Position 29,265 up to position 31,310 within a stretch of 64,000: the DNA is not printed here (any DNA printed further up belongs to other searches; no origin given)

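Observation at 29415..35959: Five-gene operon linking a PhoB/PhoR-like system to a Clp-N protein, a peptide-binding protein and a secreted cyanophycinase-like enzyme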

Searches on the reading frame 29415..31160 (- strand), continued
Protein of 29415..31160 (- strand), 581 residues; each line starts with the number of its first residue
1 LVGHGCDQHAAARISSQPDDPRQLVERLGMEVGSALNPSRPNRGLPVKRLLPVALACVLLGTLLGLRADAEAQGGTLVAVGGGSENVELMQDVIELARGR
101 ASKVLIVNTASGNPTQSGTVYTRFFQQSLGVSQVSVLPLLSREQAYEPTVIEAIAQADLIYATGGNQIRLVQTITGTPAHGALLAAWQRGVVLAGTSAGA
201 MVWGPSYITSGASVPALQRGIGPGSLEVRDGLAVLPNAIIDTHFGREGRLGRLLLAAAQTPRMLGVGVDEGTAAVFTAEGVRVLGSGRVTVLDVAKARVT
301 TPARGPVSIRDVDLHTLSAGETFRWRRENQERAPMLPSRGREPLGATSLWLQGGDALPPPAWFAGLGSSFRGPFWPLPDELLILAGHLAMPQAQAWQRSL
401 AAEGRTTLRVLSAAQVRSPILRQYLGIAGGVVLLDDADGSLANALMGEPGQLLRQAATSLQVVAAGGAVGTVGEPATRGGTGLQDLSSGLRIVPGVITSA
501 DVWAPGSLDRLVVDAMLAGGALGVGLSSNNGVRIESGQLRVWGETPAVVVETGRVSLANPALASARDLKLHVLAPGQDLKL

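Call 17: search_solved_structures(query=window:29415-31073:-, max_evalue=0.01, show_alignments=2)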
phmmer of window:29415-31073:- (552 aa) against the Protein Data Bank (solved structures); distinct sequences matched with E-value up to 0.01: 5.
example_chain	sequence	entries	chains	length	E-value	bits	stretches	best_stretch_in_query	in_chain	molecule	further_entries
7uqv_A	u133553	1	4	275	5.1e-37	131.2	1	43-299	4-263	Cyanophycinase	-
3en0_A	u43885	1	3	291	8.9e-28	100.7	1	48-296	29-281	Cyanophycinase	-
7uqw_A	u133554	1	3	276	2.1e-27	99.4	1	49-296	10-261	Cyanophycinase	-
6nqc_A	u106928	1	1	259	3.9e-11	45.8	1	64-179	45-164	Cyanophycinase-like exopeptidase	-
3l4e_A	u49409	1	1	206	0.0047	19.1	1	120-178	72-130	Uncharacterized peptidase Lmo0363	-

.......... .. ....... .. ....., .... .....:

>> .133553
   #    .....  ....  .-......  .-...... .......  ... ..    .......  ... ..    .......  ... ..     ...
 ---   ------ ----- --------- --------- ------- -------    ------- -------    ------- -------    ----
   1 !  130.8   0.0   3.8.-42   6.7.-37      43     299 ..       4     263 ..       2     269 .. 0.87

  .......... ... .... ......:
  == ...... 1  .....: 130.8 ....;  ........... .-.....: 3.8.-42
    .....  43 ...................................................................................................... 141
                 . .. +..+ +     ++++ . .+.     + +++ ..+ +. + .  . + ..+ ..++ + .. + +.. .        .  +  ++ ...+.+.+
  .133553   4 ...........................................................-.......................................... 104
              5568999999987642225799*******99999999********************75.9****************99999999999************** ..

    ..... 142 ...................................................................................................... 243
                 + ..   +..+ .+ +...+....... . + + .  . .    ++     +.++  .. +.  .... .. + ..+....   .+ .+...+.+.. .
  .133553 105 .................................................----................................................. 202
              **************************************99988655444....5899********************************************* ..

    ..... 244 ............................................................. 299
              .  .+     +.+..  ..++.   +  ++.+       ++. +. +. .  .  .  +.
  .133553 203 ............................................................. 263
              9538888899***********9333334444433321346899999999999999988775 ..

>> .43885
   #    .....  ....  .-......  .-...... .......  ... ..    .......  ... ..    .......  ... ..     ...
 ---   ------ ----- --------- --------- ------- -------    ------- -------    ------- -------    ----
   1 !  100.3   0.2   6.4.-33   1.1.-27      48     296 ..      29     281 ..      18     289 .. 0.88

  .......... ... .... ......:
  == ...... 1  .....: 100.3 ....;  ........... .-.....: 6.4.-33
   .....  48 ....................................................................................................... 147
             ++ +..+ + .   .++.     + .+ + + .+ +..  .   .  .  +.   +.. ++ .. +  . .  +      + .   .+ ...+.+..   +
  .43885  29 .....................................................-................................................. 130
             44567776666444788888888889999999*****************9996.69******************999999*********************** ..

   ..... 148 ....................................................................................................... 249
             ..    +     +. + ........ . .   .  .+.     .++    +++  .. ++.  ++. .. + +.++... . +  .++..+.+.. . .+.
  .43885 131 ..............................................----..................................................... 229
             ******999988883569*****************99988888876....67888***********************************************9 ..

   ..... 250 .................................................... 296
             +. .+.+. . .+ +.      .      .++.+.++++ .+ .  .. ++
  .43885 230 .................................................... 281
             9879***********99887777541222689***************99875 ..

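Call 30: find_related_loci(query=A1, collection=genome_contigs, flank=10000)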
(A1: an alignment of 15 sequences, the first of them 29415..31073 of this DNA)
Query A1 (552 aa) in genome_contigs; peptide patterns used: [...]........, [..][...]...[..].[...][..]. (x = any residue, [..] = any of these).
600 stretches matched a pattern (row limit reached: there are more); 505 encode a relative of the query (tblastn E <= 1e-3); the best 80 are kept; 80 distinct loci.
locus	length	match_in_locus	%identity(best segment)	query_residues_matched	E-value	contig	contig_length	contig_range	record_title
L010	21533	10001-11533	60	42-552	0e+0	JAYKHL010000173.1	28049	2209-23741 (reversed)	MAG: Candidatus Sericytochromatia bacterium isolate 1783137 NODE_39798285, whole genome shotgun sequence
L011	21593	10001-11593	35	2-527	2e-76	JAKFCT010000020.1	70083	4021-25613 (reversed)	MAG: Candidatus Sericytochromatia bacterium isolate LC028 contig-124_298, whole genome shotgun sequence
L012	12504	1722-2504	32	47-309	2e-39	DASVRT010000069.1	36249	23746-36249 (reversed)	MAG TPA_asm: Pyrinomonadaceae bacterium isolate SMAG_U3243 k141_715582, whole genome shotgun sequence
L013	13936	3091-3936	33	41-309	4e-38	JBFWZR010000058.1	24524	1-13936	MAG: Cyclobacteriaceae bacterium isolate CA_2019_TPBS_192 NODE_9804_length_24524_cov_4.236709_TPBS, whole genome shotgun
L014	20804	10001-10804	31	48-312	9e-38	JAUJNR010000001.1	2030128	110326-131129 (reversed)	MAG: Pyrinomonadaceae bacterium isolate YX2bin36 opera_contig_1, whole genome shotgun sequence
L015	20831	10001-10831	33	46-309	2e-37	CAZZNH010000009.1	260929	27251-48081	MAG TPA_asm: uncultured Ohtaekwangia sp. isolate SRP287453_co1_322 genome assembly, contig: NODE_23_length_260929_cov_9.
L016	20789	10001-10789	35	40-306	2e-36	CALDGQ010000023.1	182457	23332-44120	MAG: uncultured Saprospiraceae bacterium isolate H3_Bin_Bin_230_1 genome assembly, contig: c_000000742947, whole genome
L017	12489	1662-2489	31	46-306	2e-36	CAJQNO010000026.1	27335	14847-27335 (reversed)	MAG: uncultured Flavobacteriaceae bacterium isolate 10_20180412_Bin_METABAT_69_1 genome assembly, contig: c_000004157876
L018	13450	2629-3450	32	46-306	7e-36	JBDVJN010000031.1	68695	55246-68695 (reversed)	MAG: Cyclobacteriaceae bacterium isolate LC.117.F.A3_168_30 LC_117_F_A3_168_30_000000000031, whole genome shotgun sequen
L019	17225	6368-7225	33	37-309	1e-35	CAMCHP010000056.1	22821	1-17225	MAG: Chryseobacterium gleum isolate MiE-14oct19-89 genome assembly, contig: MiE-14oct19-C2823, whole genome shotgun sequ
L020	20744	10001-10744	36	60-306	9e-36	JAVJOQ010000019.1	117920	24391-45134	MAG: Cyclobacteriaceae bacterium isolate A1-SPW-26 k141_37504, whole genome shotgun sequence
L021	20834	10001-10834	30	46-308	2e-35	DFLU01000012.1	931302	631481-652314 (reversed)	MAG TPA_asm: Flavobacteriaceae bacterium UBA3611 UBA3611_contig_70, whole genome shotgun sequence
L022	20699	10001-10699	34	64-295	7e-35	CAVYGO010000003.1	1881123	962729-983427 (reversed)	MAG: uncultured Flavobacteriaceae bacterium isolate MFD03551.bin.1.155 genome assembly, contig: contig_3617, whole genom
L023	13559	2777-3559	33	46-298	2e-34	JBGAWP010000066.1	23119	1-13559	MAG: Chitinophagales bacterium isolate MAG_MBR_AS.25 MBRAS-25_NODE_66_length_23119_cov_4.875835, whole genome shotgun se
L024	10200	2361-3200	32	46-309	2e-34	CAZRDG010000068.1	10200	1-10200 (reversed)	MAG TPA_asm: uncultured Lacinutrix sp. isolate binchicken_co272_8 genome assembly, contig: NODE_227_length_10200_cov_11.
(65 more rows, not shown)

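Call 45: search_protein_families(library=ncbifam, proteins=[L006:11784-13145:+, L006:8592-9989:+], max_evalue=0.00001)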
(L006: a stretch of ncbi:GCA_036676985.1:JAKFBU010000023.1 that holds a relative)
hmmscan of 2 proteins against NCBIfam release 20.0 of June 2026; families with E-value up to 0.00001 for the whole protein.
L006:11784-13145:+ (453 aa): 30 families (the best 25 are shown)
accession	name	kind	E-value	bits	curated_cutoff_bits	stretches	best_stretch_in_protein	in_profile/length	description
NF006055.0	PRK08203.1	equivalog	3.2e-182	606.1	532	1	3-449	6-454/455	8-oxoguanine deaminase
NF009059.0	PRK12393.1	equivalog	1.3e-112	376.9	543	1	3-448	6-458/460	amidohydrolase family protein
NF005557.0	PRK07228.1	equivalog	5.5e-76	256.1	522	1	19-450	17-442/445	5'-deoxyadenosine deaminase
NF006549.0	PRK09045.1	equivalog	3e-64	217.3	540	1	37-447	48-441/444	TRZ/ATZ family hydrolase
NF006681.0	PRK09229.1-2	equivalog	6.2e-59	199.9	362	1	26-437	24-442/451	formimidoylglutamate deiminase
NF004701.0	PRK06038.1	equivalog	3.1e-57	194.2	609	1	2-449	4-430/432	N-ethylammeline chlorohydrolase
NF006252.0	PRK08393.1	equivalog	1.6e-56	192.2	617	1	24-444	21-422/424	N-ethylammeline chlorohydrolase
NF005211.0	PRK06687.1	equivalog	1.5e-50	172.2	703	1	38-431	40-419/419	TRZ/ATZ family protein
NF006056.0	PRK08204.1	subfamily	8.1e-46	156.7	391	1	1-449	2-444/449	hypothetical protein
NF012037.0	PRK15493.1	equivalog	9.2e-46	156.5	779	1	44-430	47-418/435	bifunctional S-methyl-5'-thioadenosine deaminase/S-adenosylhomocysteine deaminase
NF004801.0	PRK06151.1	subfamily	1.2e-40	139.8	416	1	44-452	46-469/491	chlorohydrolase family protein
TIGR02022.1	hutF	equivalog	1.3e-39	136.2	413.05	1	48-427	43-437/455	formimidoylglutamate deiminase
NF005540.0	PRK07203.1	equivalog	1.7e-38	132.4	444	2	204-448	198-441/444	putative aminohydrolase SsnA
TIGR02967.1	guan_deamin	equivalog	6.1e-38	130.8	375.4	1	44-386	33-363/401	guanine deaminase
NF006679.0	PRK09228.1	subfamily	2e-36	125.7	351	1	45-387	59-389/433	guanine deaminase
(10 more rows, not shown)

L006:8592-9989:+ (465 aa): 47 families (the best 25 are shown)
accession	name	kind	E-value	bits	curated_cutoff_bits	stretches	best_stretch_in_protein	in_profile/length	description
TIGR00711.1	efflux_EmrB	subfamily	1.7e-74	251.3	230.2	1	17-424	4-413/485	DHA2 family efflux MFS transporter permease subunit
NF007799.0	PRK10504.1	subfamily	2.5e-43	148.7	426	1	17-311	12-305/471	multidrug transporter subunit MdtD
NF000025.1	MFS_efflux_tcmA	exception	7.3e-42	143.8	999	1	12-427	23-439/538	tetracenomycin C efflux MFS transporter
NF011571.1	PRK14995.1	subfamily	1.4e-39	136.2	701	1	13-420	4-412/493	SmvA family efflux MFS transporter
NF040856.1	FexB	exception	2.5e-37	128.8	950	1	19-423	18-424/469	chloramphenicol/florfenicol efflux MFS transporter FexB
NF000218.1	FexA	exception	6.4e-37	127.3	900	1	18-423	24-433/475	chloramphenicol/florfenicol efflux MFS transporter FexA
NF000391.1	EmrB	exception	1.4e-36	126.3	925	1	18-421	14-420/501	multidrug efflux MFS transporter permease subunit EmrB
NF000031.1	MFS_efflux_LmrA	exception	1.2e-35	123.2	850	1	10-446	26-465/484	lincomycin efflux MFS transporter Lmr(A)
NF033896.2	MFS_LfrA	equivalog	1.8e-34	119.2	825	1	9-418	14-423/504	efflux MFS transporter LfrA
NF000089.1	qac_MFS_AB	exception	1.6e-32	113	900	1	13-415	17-421/514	QacA/B family quaternary ammonium compound efflux MFS transporter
NF012180.1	tet_MFS_43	exception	1.6e-31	109.9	999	1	13-426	19-434/484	tetracycline efflux MFS transporter Tet(43)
NF040895.2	MFS_effux_SdrM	equivalog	5.8e-31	108.1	550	1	22-450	13-435/441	multidrug efflux MFS transporter SdrM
NF000009.1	tet_MFS_Tcr3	exception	1.2e-28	100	1000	1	16-424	32-448/512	tetracycline efflux MFS transporter Tcr3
NF000060.1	MFS_efflux_LmrB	exception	6.1e-26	91.3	800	1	25-430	27-434/479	lincomycin efflux MFS transporter Lmr(B)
NF012169.0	qepA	equivalog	2.5e-25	89.1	1075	1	13-412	19-415/511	fluoroquinolone efflux MFS transporter QepA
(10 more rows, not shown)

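Call 60: predict_structure(alignment_id=A1)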
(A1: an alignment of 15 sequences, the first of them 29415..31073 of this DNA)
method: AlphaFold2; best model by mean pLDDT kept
length: 552 residues; sequences in the alignment: 15
mean_pLDDT: 87.4   pTM: 0.85
mean pLDDT of the five models: 87.4, 85.0, 84.8, 81.2, 81.0
residues with pLDDT >= 90: 392; 70-90: 97; 50-70: 15; < 50: 48
segments of 3 or more residues with pLDDT < 50: 1-23, 25-43, 451-455
pLDDT, mean of each block of 10 residues (from residue 1): 37 38 46 42 75 91 97 97 94 97 95 96 97 95 96 95 94 95 93 92 94 85 95 93 95 95 95 88 96 93 87 80 93 70 80 97 95 86 95 96 93 93 94 95 81 56 92 89 90 94 92 95 92 90 95 86
secondary structure, 60 per line:
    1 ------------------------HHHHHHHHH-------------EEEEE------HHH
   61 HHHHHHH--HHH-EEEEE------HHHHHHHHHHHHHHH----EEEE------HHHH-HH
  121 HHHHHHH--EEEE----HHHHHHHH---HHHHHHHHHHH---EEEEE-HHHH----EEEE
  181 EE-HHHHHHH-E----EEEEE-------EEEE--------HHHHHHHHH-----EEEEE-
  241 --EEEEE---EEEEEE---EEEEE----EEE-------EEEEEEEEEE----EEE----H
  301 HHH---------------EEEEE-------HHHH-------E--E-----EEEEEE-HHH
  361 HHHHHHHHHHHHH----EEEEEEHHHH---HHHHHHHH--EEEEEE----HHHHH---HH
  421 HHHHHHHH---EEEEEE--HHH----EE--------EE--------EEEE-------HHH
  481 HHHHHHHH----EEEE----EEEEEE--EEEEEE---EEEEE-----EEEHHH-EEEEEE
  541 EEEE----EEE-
elements in order: H25-33 E47-51 H58-67 E74-78 H85-99 E104-107 H114-117 H119-127 E130-133 H138-145 H149-159 E163-167 H169-172 E177-182 H184-190 E197-201 E209-212 H221-229 E235-239 E243-247 E251-256 E260-264 E269-271 E279-288 E293-295 H300-303 E319-323 H331-334 E351-356 H358-373 E378-383 H384-387 H391-398 E401-406 H411-415 H419-428 E432-437 E467-470 H478-488 E493-496 E501-506 E509-514 E518-522 E528-530 E535-544 E549-551

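Call 64: fold_search(model_id=the predicted structure, library=pdb)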
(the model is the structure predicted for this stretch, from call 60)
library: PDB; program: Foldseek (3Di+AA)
matches with E <= 10: 1587; with E <= 0.001: 33
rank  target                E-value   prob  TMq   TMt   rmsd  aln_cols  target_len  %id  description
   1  7uqw_A                3.3e-21  1.00  0.42  0.85   2.2       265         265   29  PCC6803 Cyanophycinase S132DAP covalently bound to cyanophycin dimer (released 2022-08-10)
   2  7uqw_B                3.3e-21  1.00  0.42  0.86   2.5       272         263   29  PCC6803 Cyanophycinase S132DAP covalently bound to cyanophycin dimer (released 2022-08-10)
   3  3en0_B                6.5e-21  1.00  0.42  0.85   2.6       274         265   29  The Structure of Cyanophycinase (released 2009-07-28)
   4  7uqv_B                8.2e-21  1.00  0.41  0.85   2.7       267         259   33  Pseudobacteroides cellulosolvens pseudo-CphB (released 2022-08-10)
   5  7uqv_A                9.2e-21  1.00  0.41  0.84   2.7       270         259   32  Pseudobacteroides cellulosolvens pseudo-CphB (released 2022-08-10)
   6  7uqv_C                1.0e-20  1.00  0.41  0.85   2.7       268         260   33  Pseudobacteroides cellulosolvens pseudo-CphB (released 2022-08-10)
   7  3en0_A                1.2e-20  1.00  0.42  0.85   2.7       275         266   29  The Structure of Cyanophycinase (released 2009-07-28)
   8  7uqw_C                1.7e-20  1.00  0.42  0.86   2.0       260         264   30  PCC6803 Cyanophycinase S132DAP covalently bound to cyanophycin dimer (released 2022-08-10)
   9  3en0_C                5.0e-19  1.00  0.41  0.84   2.3       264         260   28  The Structure of Cyanophycinase (released 2009-07-28)
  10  6nqc                  1.7e-15  1.00  0.36  0.77   4.2       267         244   26  Crystal structure of a peptidase from an acI-B1 Actinobacterium (released 2020-01-22)
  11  7c9b                  7.0e-11  1.00  0.31  0.69   5.7       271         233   17  Crystal structure of dipeptidase-E from Xenopus laevis (released 2021-06-09)
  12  6a4r_A                1.8e-10  1.00  0.31  0.65   5.4       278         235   19  Crystal structure of aspartate bound peptidase E from Salmonella enterica (released 2018-10-24)
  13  6a4r_B                5.0e-10  1.00  0.31  0.68   5.4       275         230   18  Crystal structure of aspartate bound peptidase E from Salmonella enterica (released 2018-10-24)
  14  7ffp                  5.6e-10  1.00  0.30  0.64   6.3       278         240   16  Crystal structure of di-peptidase-E from Xenopus laevis (released 2021-09-08)
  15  1fy2                  8.8e-10  1.00  0.29  0.65   5.6       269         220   18  Aspartyl Dipeptidase (released 2001-01-10)
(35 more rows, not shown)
